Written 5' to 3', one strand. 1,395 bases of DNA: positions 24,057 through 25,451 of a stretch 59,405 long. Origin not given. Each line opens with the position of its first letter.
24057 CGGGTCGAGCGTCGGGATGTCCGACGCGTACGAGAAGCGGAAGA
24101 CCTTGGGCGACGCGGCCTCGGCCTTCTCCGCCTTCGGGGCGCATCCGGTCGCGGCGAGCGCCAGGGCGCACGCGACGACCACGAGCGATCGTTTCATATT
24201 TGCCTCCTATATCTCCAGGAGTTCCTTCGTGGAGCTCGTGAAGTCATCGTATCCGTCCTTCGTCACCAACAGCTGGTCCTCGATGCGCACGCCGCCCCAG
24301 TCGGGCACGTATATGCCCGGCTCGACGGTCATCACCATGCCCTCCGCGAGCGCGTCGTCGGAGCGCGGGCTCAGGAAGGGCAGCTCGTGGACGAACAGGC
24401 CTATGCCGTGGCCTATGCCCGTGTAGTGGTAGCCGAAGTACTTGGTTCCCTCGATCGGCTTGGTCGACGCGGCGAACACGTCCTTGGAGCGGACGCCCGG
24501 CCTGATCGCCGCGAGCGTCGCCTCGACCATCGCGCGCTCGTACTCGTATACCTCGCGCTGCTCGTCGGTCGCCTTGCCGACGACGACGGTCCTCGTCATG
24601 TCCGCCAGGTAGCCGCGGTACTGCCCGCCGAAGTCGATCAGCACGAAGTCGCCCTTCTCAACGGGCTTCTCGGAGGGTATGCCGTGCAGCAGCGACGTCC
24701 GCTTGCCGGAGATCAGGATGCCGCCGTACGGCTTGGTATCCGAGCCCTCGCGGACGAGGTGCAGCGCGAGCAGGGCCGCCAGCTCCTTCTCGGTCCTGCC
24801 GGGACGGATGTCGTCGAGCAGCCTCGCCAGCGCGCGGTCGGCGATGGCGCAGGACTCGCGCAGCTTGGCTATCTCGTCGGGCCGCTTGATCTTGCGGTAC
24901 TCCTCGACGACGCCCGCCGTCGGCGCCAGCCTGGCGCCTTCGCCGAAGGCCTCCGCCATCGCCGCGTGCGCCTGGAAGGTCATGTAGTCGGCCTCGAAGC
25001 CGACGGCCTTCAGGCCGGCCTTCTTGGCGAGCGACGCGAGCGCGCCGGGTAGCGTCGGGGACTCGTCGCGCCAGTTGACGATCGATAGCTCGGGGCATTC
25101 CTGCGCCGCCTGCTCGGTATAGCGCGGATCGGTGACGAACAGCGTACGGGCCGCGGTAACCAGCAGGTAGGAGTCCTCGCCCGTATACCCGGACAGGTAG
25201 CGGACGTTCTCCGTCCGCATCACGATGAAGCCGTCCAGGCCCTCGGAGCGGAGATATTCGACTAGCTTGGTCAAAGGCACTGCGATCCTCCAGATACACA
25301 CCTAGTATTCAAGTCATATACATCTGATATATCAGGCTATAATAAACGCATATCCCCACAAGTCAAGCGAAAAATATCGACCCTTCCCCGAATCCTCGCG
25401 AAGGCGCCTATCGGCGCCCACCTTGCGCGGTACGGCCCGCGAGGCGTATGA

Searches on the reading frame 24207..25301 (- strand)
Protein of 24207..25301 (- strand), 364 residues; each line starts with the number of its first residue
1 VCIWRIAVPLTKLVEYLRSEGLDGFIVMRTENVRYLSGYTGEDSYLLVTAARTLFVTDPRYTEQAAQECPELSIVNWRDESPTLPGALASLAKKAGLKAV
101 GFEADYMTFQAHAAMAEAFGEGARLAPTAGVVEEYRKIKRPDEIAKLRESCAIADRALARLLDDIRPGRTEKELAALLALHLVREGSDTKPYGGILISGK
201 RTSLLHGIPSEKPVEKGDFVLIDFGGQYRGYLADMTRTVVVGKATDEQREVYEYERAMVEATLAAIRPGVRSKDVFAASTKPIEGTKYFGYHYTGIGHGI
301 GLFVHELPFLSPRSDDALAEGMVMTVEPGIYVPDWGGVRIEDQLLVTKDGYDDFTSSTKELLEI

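Call 85: search_protein_families(library=pfam, proteins=[window:24207-25301:-], max_evalue=0.001)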
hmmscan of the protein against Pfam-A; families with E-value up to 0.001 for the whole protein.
window:24207-25301:- (364 aa): 2 families
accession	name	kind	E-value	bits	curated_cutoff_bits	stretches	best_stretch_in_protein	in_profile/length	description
PF00557.29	Peptidase_M24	-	2.9e-64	217.1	23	1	146-348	2-208/208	Metallopeptidase family M24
PF01321.24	Creatinase_N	-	7.5e-29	101.3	22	1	10-138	2-128/128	Creatinase/Prolidase N-terminal domain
